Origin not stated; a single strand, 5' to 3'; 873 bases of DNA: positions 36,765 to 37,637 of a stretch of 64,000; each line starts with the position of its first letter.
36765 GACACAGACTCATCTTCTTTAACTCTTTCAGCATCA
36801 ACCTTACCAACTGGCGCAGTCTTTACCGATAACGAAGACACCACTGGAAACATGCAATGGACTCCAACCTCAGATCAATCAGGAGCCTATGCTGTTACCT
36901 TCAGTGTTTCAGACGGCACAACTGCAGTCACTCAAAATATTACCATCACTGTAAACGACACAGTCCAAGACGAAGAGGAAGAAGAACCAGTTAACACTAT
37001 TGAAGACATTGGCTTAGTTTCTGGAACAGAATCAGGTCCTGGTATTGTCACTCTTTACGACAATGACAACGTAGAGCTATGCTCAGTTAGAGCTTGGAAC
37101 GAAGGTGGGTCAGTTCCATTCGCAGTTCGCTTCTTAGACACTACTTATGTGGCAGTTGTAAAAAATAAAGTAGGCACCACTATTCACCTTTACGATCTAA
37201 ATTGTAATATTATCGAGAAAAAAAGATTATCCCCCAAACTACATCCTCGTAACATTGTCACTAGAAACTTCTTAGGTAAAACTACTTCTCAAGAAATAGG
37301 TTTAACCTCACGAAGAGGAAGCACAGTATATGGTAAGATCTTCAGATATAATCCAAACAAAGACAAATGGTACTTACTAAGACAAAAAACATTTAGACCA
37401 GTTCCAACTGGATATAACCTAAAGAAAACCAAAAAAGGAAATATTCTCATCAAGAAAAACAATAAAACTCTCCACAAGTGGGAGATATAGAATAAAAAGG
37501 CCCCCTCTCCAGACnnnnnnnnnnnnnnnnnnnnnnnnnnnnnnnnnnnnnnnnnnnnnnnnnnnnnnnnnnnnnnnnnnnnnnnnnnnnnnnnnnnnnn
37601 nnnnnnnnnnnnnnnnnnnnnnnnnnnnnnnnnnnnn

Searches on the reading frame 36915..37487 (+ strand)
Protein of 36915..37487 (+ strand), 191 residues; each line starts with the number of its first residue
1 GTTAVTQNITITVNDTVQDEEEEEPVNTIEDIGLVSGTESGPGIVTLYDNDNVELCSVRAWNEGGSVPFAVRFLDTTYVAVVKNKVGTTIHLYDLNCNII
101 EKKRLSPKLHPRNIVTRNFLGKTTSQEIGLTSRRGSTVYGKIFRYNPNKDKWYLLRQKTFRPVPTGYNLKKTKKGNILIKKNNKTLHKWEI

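Call 12: search_protein_families(library=pfam, proteins=[window:36969-37487:+], max_evalue=0.1)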
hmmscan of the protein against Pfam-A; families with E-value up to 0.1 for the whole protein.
seq(173 aa): 0 families

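Call 13: search_protein_families(library=ncbifam, proteins=[window:36969-37487:+], max_evalue=0.1)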
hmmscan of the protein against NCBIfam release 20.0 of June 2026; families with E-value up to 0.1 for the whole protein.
seq(173 aa): 0 families

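Call 14: find_homologous_proteins(query=window:36987-37487:+, max_evalue=0.01)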
Query seq(167 aa): 406 candidates shared short words with the query, none scored E <= 0.01.

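Call 21: find_related_loci(query=window:36990-37487:+, collection=genome_contigs, flank=10000)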
Query window:36990-37487:+ (166 aa) in genome_contigs; peptide patterns used: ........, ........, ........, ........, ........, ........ (x = any residue, [..] = any of these).
184 stretches matched a pattern, but none encodes a relative of the query by tblastn (E <= 1e-3).

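Call 25: search_protein_representatives(protein=window:36990-37487:+)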
Query: 166 residues. Proteins with E-value up to 0.001 (for the whole library): 63; up to 1e-10: 51; up to 1e-30: 11. The best 63 are listed.
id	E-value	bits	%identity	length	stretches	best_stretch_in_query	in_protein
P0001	7.2e-106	367.8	100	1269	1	1-166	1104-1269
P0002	2.4e-105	366.0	99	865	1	1-166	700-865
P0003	4.5e-100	348.9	94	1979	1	1-166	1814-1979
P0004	1.1e-49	185.0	52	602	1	6-166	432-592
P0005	3.4e-42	160.6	51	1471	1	9-166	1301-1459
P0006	3.2e-41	157.5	46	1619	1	4-165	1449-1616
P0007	5.4e-41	156.7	43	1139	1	5-165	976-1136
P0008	9.7e-39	149.4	46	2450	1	3-166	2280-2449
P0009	3.6e-37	144.3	44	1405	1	11-166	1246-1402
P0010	9.2e-33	129.9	50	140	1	35-165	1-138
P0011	4.2e-32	127.8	45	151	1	23-166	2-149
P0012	3.3e-30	121.6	37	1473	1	6-166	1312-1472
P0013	4.7e-27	111.4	42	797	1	23-164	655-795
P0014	7.4e-25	104.2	35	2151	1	6-166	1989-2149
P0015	1.2e-24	103.5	36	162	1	11-164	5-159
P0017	1.1e-22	97.2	39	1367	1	3-164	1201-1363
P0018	4.8e-22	95.1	34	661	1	6-164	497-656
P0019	5.7e-21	91.6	35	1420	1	5-164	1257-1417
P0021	1.3e-20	90.4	36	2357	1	5-157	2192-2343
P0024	1.8e-19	86.7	31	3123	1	5-164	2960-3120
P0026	6.5e-19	84.9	33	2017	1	3-164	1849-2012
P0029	9.1e-19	84.4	32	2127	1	4-165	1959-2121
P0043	1.8e-15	73.6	31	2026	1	6-164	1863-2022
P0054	5.2e-10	55.9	26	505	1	7-164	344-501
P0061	2.0e-05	41.0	34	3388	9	9-37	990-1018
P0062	6.0e-05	39.4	31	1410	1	14-138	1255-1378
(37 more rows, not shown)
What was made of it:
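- Checked: The g2 module is 94% identical to that of g3 (call 25).
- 51 have E<=1e-10 (call 25). The protein family is conserved down to about 25% identity in other genomes (call 25).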

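Call 28: predict_structure(protein=window:36915-37487:+)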
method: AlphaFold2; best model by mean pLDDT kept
length: 191 residues; sequences in the alignment: 1
mean_pLDDT: 46.6   pTM: 0.34
mean pLDDT of the five models: 46.6, 45.5, 44.6, 42.1, 35.0
residues with pLDDT >= 90: 0; 70-90: 4; 50-70: 97; < 50: 90
segments of 3 or more residues with pLDDT < 50: 1-41, 75-78, 84-88, 98-126
pLDDT, mean of each block of 10 residues (from residue 1): 28 30 30 33 51 55 54 52 48 47 27 31 43 56 55 62 60 57 67 52
secondary structure, 60 per line:
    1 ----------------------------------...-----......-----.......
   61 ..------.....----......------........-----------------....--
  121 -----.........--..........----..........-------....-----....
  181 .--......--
elements in order: E35-37 E43-48 E54-62 E69-73 E78-83 E90-97 E115-118 E126-134 E137-146 E151-160 E168-171 E177-181 E184-189

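Call 33: search_solved_structures(query=A2, max_evalue=10, show_alignments=2)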
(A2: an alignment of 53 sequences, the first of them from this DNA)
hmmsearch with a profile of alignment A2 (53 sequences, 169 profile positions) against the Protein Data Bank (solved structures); distinct sequences matched with E-value up to 10: 8.
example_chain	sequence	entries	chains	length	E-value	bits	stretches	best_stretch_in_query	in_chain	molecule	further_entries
7oec_A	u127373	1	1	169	0.28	14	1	97-135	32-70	DNA polymerase II large subunit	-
5bkh_A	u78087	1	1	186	0.32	13.8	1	98-135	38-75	DNA polymerase II large subunit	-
4zlr_A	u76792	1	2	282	0.61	12.9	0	43-119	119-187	Brain tumor protein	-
1q7f_A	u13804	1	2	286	0.67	12.8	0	43-119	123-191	brain tumor CG10719-PA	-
5ex7_A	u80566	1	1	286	0.81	12.5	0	43-119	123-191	Brain tumor protein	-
2ckw_A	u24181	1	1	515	0.94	12.3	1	12-44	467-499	RNA-DIRECTED RNA POLYMERASE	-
2uuw_A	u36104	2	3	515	0.95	12.3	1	12-44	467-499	RNA-DIRECTED RNA POLYMERASE | PROTEASE-POLYMERASE P70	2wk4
6va8_A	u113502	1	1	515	1.8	11.4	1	72-139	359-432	Glucose-6-phosphate 1-dehydrogenase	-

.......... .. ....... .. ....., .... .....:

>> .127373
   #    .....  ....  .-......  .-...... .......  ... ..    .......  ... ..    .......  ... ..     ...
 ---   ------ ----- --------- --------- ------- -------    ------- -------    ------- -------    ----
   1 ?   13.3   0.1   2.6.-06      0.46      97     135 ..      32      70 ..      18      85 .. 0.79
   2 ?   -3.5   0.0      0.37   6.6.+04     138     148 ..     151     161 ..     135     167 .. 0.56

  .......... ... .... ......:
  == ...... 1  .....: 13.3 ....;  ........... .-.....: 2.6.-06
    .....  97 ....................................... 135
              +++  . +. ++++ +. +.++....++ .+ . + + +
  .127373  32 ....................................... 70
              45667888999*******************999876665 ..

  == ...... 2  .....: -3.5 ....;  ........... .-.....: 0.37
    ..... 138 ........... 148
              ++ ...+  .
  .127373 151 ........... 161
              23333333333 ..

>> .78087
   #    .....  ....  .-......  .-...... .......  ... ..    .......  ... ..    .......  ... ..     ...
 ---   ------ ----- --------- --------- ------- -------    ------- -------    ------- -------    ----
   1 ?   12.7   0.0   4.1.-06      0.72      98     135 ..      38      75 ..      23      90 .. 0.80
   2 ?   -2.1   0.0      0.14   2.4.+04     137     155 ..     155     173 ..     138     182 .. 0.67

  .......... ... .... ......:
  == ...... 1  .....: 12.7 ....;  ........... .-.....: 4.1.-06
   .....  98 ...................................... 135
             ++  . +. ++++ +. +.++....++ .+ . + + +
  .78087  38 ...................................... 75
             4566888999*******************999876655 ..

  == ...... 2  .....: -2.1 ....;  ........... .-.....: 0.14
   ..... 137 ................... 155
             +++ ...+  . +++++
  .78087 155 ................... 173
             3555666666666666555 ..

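Call 34: find_homologous_proteins(query=A2, max_evalue=0.001)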
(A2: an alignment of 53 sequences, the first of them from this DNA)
Query A2 (53 sequences): 1088 candidates shared short words with the query, none scored E <= 0.001.
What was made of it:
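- Tried and rejected: find_homologous_proteins (word index) found nothing for the module or for the family alignment (calls 14, 34).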

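Call 35: list_cluster_members(proteins=[P0001, P0003, P0004, P0005, P0006, P0007, P0008, P0009, P0012, P0024])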
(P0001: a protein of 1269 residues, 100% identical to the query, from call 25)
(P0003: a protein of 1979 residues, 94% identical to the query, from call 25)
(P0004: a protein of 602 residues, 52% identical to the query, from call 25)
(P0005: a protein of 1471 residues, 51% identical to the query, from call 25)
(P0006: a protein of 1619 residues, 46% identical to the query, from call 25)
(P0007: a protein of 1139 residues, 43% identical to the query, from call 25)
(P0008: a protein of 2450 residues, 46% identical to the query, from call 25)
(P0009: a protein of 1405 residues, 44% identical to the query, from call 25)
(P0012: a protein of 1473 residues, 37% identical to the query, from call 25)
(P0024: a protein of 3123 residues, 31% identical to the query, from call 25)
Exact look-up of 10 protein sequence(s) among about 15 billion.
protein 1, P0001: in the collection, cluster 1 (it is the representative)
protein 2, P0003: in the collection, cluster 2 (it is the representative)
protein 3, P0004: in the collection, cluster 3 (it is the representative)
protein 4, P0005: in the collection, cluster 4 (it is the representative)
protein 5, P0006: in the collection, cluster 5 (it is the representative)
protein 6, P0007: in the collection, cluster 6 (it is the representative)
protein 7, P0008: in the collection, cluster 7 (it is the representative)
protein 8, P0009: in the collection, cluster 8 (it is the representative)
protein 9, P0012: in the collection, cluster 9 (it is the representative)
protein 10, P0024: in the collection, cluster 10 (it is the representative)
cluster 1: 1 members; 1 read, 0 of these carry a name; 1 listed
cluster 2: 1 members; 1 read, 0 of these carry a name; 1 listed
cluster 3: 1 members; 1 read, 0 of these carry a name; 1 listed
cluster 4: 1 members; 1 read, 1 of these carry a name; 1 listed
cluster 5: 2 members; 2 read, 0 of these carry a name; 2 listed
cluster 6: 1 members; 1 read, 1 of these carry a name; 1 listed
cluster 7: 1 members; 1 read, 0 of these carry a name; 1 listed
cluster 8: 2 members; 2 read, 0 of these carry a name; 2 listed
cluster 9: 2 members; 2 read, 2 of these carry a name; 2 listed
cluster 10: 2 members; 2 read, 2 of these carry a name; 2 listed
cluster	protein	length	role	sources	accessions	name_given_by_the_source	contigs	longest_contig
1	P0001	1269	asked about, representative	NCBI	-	-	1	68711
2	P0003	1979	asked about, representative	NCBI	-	-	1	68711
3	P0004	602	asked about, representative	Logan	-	-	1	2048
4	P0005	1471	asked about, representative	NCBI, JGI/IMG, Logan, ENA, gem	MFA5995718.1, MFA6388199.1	MAG: DUF2341 domain-containing protein [Patescibacteria group bacterium] | hypothetical protein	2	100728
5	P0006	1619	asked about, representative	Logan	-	-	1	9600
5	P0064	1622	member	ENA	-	-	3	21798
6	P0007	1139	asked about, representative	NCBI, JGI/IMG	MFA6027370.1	MAG: Ig-like domain-containing protein [Patescibacteria group bacterium] | titin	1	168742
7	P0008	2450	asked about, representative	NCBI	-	-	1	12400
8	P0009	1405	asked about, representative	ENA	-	-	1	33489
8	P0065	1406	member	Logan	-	-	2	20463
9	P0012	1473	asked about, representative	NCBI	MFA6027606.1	MAG: Ig-like domain-containing protein [Patescibacteria group bacterium]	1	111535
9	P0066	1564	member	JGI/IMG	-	titin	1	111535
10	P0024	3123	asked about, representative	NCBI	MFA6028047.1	MAG: DUF2341 domain-containing protein [Patescibacteria group bacterium]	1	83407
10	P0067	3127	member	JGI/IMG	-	hypothetical protein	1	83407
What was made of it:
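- Tried and rejected: The family's proteins are in the collection (call 35), so this is a limit of the index and not absence.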

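Call 36: find_encoding_contigs(protein=P0001, flank=10000, max_places=4)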
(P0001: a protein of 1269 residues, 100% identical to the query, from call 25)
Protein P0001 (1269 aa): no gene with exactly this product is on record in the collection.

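Call 37: predict_structure(alignment_id=A2)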
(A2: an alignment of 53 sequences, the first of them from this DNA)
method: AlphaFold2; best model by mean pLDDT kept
length: 166 residues; sequences in the alignment: 53
mean_pLDDT: 88.0   pTM: 0.80
mean pLDDT of the five models: 88.0, 88.0, 86.6, 83.3, 81.9
residues with pLDDT >= 90: 99; 70-90: 60; 50-70: 3; < 50: 4
segments of 3 or more residues with pLDDT < 50: 1-4
pLDDT, mean of each block of 10 residues (from residue 1): 63 95 94 95 89 91 90 93 76 74 89 93 90 94 87 92 93
secondary structure, 60 per line:
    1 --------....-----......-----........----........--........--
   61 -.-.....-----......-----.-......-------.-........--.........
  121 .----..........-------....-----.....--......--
elements in order: E9-12 E18-23 E29-36 E41-48 E51-58 E64-68 E74-79 E87-92 E102-109 E112-121 E126-135 E143-146 E152-156 E159-164
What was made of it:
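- On Beta-propeller repeat families (WD40, Kelch, NHL, FG-GAP, PD40, hemopexin): The AF2 model has 14 strands (call 37).
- Checked: The model has strands through residue 164 and pLDDT 87-93 over the tail (call 37).
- Structure: confident single-domain all-beta model, pLDDT 88, pTM 0.80 (call 37). 14 strands correspond to 3.5 four-stranded blades (call 37). The monomer model is compact and confident (pTM 0.80, call 37).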

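Call 38: find_encoding_contigs(protein=P0007, flank=10000, max_places=3)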
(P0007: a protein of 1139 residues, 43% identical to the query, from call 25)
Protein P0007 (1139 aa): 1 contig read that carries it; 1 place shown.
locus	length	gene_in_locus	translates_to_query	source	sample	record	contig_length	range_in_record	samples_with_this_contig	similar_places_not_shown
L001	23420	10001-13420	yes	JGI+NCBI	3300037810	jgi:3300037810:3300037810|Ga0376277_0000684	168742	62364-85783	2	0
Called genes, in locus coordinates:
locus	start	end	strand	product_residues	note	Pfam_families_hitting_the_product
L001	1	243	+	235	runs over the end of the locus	PF00005:ABC_tran, PF13304:AAA_21 (faint)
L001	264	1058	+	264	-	PF00149:Metallophos, PF13277:YmdB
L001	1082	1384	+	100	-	PF18291:HU-HIG (weak), PF00216:Bac_DNA_binding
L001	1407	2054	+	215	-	PF14417:MEDS, PF06745:ATPase (weak)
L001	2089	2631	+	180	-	PF06821:Ser_hydrolase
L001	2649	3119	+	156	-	-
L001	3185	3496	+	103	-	-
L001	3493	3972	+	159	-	-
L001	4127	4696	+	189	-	-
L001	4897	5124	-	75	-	PF13744:HTH_37 (weak), PF13560:HTH_31, PF01381:HTH_3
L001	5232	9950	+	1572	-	PF21959:DUF6923 (faint), PF24684:Vgb_lyase (weak), PF00246:Peptidase_M14, PF13290:CHB_HEX_C_1, PF13287:Fn3_assoc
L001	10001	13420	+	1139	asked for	PF05048:NosD (faint), PF13229:Beta_helix (weak), PF17963:Big_9 (weak)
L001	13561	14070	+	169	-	PF01250:Ribosomal_S6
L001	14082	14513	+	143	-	PF00436:SSB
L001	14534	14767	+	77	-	PF01084:Ribosomal_S18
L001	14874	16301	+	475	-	PF00224:PK, PF02887:PK_C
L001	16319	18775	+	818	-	PF01326:PPDK_N, PF00391:PEP-utilizers, PF02896:PEP-utilizers_C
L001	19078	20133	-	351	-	PF00437:T2SSE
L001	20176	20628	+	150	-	PF02367:TsaE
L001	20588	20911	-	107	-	-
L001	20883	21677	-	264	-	PF02096:60KD_IMP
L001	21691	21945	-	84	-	PF01809:YidD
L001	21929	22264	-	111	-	PF00825:Ribonuclease_P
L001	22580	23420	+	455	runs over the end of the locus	PF11638:DnaA_N, PF01695:IstB_IS21 (weak), PF00308:Bac_DnaA, PF00004:AAA (faint), PF01637:ATPase_2 (weak), PF08299:Bac_DnaA_C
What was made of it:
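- The cargo includes enzymes such as an M14 peptidase (call 38).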

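Call 41: fold_search(model_id=the predicted structure, library=pdb)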
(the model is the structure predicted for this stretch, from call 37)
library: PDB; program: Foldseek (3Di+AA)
matches with E <= 10: 1224; with E <= 0.001: 0
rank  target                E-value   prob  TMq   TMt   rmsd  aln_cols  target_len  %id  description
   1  9n73_LI               1.5e-03  1.00  0.58  0.19   6.2       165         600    8  SSU processome maturation and disassembly, State G (released 2025-10-29)
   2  6r60_B                1.8e-03  1.00  0.50  0.48   5.8       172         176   14  asymmetric antiparallel assembly of two 5-bladed beta-propeller fragments (released 2019-11-13)
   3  6tjd_A                6.1e-03  1.00  0.52  0.54   4.8       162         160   10  Crystal structure of the computationally designed Cake4 protein (released 2020-05-06)
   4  4av9                  6.1e-03  1.00  0.40  0.24   6.0       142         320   14  Kluyveromyces lactis Hsv2 (released 2012-06-13)
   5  6tps_P                6.1e-03  0.99  0.41  0.16   6.3       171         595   16  early intermediate RNA Polymerase I Pre-initiation complex - eiPIC (released 2020-03-18)
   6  7wb4_e                7.4e-03  1.00  0.49  0.09   6.1       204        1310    9  Cryo-EM structure of the NR subunit from X. laevis NPC (released 2022-03-02)
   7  6r5z_A                7.8e-03  1.00  0.43  0.56   4.3       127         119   13  9-bladed beta-propeller formed by three 3-bladed fragments (released 2019-11-13)
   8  6nau_A                7.8e-03  1.00  0.48  0.27   8.6       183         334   10  1.55 Angstrom Resolution Crystal Structure of 6-phosphogluconolactonase from Klebsiella pneumoniae (released 2018-12-19)
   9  4v16                  7.8e-03  1.00  0.39  0.23   7.0       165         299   12  KlHsv2 with loop 6CD replaced by a Gly-Ser linker (released 2015-04-01)
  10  6ven_M                8.2e-03  1.00  0.56  0.27   5.1       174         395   11  Yeast COMPASS in complex with a ubiquitinated nucleosome (released 2020-01-15)
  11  5y2z_B                9.6e-03  1.00  0.56  0.32   5.0       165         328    8  Crystal structure of human LGI1 EPTP-ADAM22 complex (released 2018-05-02)
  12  7enj_P                1.1e-02  0.98  0.40  0.20  10.9       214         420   12  Human Mediator (deletion of MED1-IDR) in a Tail-bent conformation (MED-B) (released 2021-05-19)
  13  6zqd_UL               1.2e-02  1.00  0.59  0.15   3.9       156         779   13  Cryo-EM structure of the 90S pre-ribosome from Saccharomyces cerevisiae, state Post-A1 (released 2020-09-23)
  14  4av8                  1.2e-02  1.00  0.40  0.24   5.9       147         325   13  Kluyveromyces lactis Hsv2 complete loop 6CD (released 2012-06-13)
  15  7fik_E                1.2e-02  0.99  0.48  0.09   5.9       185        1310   12  The cryo-EM structure of the CR subunit from X. laevis NPC (released 2022-11-09)
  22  8pks_A                1.4e-02  0.98  0.37  0.42   6.6       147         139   10  Low resolution crystal structure of Keap1-456, a repeat fragment from the human Keap1 beta-propeller (released 2024-07-10)
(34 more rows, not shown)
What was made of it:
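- The best PDB matches include propeller fragments that assemble from several chains (6r60, 6r5z, 8pks) (call 41).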

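Call 47: search_protein_families(library=pfam, proteins=[P0061, P0005, P0007, P0008, P0054, P0018], max_evalue=0.01)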
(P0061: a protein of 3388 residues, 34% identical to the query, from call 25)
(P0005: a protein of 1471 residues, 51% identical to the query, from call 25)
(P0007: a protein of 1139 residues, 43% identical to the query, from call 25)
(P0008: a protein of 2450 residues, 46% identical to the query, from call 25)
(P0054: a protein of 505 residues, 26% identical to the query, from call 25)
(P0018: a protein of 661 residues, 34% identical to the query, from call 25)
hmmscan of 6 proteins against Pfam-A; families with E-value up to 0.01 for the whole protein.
P0061 (3388 aa): 5 families
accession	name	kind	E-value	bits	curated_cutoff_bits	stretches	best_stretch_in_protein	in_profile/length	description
PF17936.7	Big_6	-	4.1e-183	594.6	27.6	19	3150-3228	1-81/83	Bacterial Ig domain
PF03382.20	DUF285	-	7.6e-112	368.2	25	5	641-742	15-116/120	Mycoplasma protein of unknown function, DUF285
PF19077.6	Big_13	-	4.2e-20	72.6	27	1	3164-3227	30-97/102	Bacterial Ig-like domain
PF24902.1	Ig_NUP210_9th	-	1.8e-14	54.1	27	0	1001-1025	6-30/79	NUP210, Ig-like domain 9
PF19469.4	DUF6006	-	7e-08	32.6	26.3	0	1105-1141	36-72/140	Family of unknown function (DUF6006)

P0005 (1471 aa): 4 families
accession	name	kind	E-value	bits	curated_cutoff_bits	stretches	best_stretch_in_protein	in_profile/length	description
PF10102.14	DUF2341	-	1.9e-18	67.1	23.4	1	602-682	1-82/84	Domain of unknown function (DUF2341)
PF17963.7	Big_9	-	1.7e-08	35.7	23.6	2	991-1069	4-82/89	Bacterial Ig domain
PF17892.7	Cadherin_5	-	2.4e-05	24.5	26.5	0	1179-1272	2-92/98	Cadherin-like domain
PF05345.18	He_PIG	-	0.00049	20.9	24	1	1239-1278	56-96/96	Putative Ig domain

P0007 (1139 aa): 3 families
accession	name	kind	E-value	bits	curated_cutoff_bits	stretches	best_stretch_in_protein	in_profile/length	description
PF17963.7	Big_9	-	1.7e-08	35.7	23.6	2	782-866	8-89/89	Bacterial Ig domain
PF13229.12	Beta_helix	-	4.2e-07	30.2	25.9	1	444-583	6-149/158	Right handed beta helix region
PF05048.19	NosD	-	1e-06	28.8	23.6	0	85-183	107-198/212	Periplasmic copper-binding protein (NosD)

P0008 (2450 aa): 7 families
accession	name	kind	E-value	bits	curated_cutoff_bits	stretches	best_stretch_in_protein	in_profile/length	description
PF10102.14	DUF2341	-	2.3e-16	60.5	23.4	1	1345-1418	1-73/84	Domain of unknown function (DUF2341)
PF25788.1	Ig_Rha78A_N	-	3.1e-15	56.7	27.4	1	1777-1877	10-101/105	Rha78A-like, N-terminal immunoglobulin domain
PF17963.7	Big_9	-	2.5e-12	48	23.6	3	1880-1966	3-89/89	Bacterial Ig domain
PF17892.7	Cadherin_5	-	5.7e-10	39.3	26.5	2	1889-1967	15-97/98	Cadherin-like domain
PF22352.2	K319L-like_PKD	-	4.5e-07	30.2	27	1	2078-2163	1-82/84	K319L-like, PKD domain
PF17803.7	Cadherin_4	-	0.00012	22.9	25.1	2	2160-2224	2-69/71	Bacterial cadherin-like domain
PF18911.6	PKD_4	-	0.00034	21.1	27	1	2071-2111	1-40/85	PKD domain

P0054 (505 aa): 2 families
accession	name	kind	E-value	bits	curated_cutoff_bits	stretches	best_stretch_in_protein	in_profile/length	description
PF22352.2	K319L-like_PKD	-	2.1e-10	40.9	27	1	47-138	1-84/84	K319L-like, PKD domain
PF18911.6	PKD_4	-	2e-05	25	27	0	40-83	1-39/85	PKD domain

P0018 (661 aa): 3 families
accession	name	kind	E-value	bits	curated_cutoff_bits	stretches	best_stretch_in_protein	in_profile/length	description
PF01839.29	FG-GAP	-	3.3e-32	110.3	22.1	5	240-276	2-36/37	FG-GAP repeat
PF13517.12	FG-GAP_3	-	3.5e-13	50.4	26.9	3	49-125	1-61/61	FG-GAP-like repeat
PF14312.12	FG-GAP_2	-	0.0012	19.4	23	0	100-142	13-48/49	FG-GAP repeat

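Call 48: fold_search(model_id=the predicted structure, library=viral)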
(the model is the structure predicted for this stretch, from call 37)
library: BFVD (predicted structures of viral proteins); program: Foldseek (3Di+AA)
matches with E <= 10: 1155; with E <= 0.001: 1
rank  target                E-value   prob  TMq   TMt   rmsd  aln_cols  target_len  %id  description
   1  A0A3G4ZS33            7.2e-04  1.00  0.50  0.28   7.4       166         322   12  Uncharacterized protein [Edafosvirus sp.]
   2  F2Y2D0                2.5e-03  0.99  0.38  0.10  11.9       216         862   14  (no name in the UniProt tables at hand)
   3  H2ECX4                3.7e-03  1.00  0.50  0.45   6.7       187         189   20  Putative BTB_POZ domain-containing protein [Moumouvirus sp. 'Monve']
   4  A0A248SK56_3          4.6e-03  1.00  0.44  0.09   7.7       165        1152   14  (no name in the UniProt tables at hand)
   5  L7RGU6                5.3e-03  1.00  0.49  0.26   7.9       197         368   13  WD-repeat family protein [Acanthamoeba polyphaga moumouvirus]
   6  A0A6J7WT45            6.9e-03  1.00  0.50  0.21   8.9       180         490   14  Uncharacterized protein [uncultured Caudovirales phage]
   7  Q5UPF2                6.9e-03  0.99  0.43  0.17   8.4       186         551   12  Putative BTB/POZ domain-containing protein L76 [Acanthamoeba polyphaga mimivirus]
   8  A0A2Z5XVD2            1.4e-02  1.00  0.57  0.18   4.9       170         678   12  Minor tail protein [Mycobacterium phage PP]
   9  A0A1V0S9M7            1.6e-02  1.00  0.51  0.16   8.5       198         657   12  Uncharacterized protein [Catovirus CTV1]
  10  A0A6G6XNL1            1.6e-02  1.00  0.50  0.13   5.9       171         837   14  (no name in the UniProt tables at hand)
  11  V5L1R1                1.7e-02  0.97  0.43  0.22  11.8       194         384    8  (no name in the UniProt tables at hand)
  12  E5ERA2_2              1.8e-02  0.84  0.34  0.08  12.2       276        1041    9  (no name in the UniProt tables at hand)
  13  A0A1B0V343            2.0e-02  0.99  0.48  0.08  11.3       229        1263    8  (no name in the UniProt tables at hand)
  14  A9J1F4                2.0e-02  0.99  0.45  0.19   5.8       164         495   15  Kelch repeat protein C2 [Vaccinia virus (strain Ankara)]
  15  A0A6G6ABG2            2.2e-02  0.98  0.43  0.26   6.7       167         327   13  WD40 domain-containing protein [Borely moumouvirus]
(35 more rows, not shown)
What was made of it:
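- On Beta-propeller repeat families (WD40, Kelch, NHL, FG-GAP, PD40, hemopexin): Foldseek's best matches are all propellers, but with E>=1.5e-3 in PDB, 7e-4 in BFVD, and TM 0.5-0.59 (calls 41, 48).
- Closest known: Small or fragmentary beta-propellers. Same: TM-score normalised to the query is 0.50-0.59 over about 160 columns (calls 41, 48).
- All structural matches are beta-propellers (calls 41, 48).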

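Call 64: search_protein_families(library=pfam, alignment_id=A2, max_evalue=1)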
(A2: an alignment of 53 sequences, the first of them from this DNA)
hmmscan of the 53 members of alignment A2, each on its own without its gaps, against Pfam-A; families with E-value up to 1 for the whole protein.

A. member 1, seq(166 aa): 0 families

B. families by the number of members that match (of 53 scanned): 54 families (the first 25 are shown)
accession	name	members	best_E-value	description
PF22959.3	Ig_NUP210_15th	6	0.00097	NUP210 Ig-like domain 15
PF16743.10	PliI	4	0.00083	Periplasmic lysozyme inhibitor of I-type lysozyme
PF03989.18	DNA_gyraseA_C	3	0.033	DNA gyrase C-terminal domain, beta-propeller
PF01394.26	Clathrin_propel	2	0.0031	Clathrin propeller repeat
PF18962.6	Por_Secre_tail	2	0.011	Secretion system C-terminal sorting domain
PF18975.6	DUF5711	2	0.019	Family of unknown function (DUF5711)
PF20441.4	TerL_nuclease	2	0.054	Terminase large subunit, endonuclease domain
PF23341.1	PEP5_VPS11_N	2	0.058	PEP5/VPS11 N-terminal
PF14157.12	YmzC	2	0.091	YmzC-like protein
PF09465.16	LBR_tudor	2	0.18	Lamin-B receptor of TUDOR domain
PF12775.13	AAA_7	1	0.004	P-loop containing dynein motor region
PF04762.18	Beta-prop_ELP1_1st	1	0.0047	ELP1 first N-terminal beta-propeller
PF18444.7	RRM_9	1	0.014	RNA recognition motif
PF10287.16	YJL171C_Tos1_C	1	0.016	Cell wall protein YJL171C/Tos1, C-terminal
PF18202.7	TQ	1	0.021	T-Q ester bond containing domain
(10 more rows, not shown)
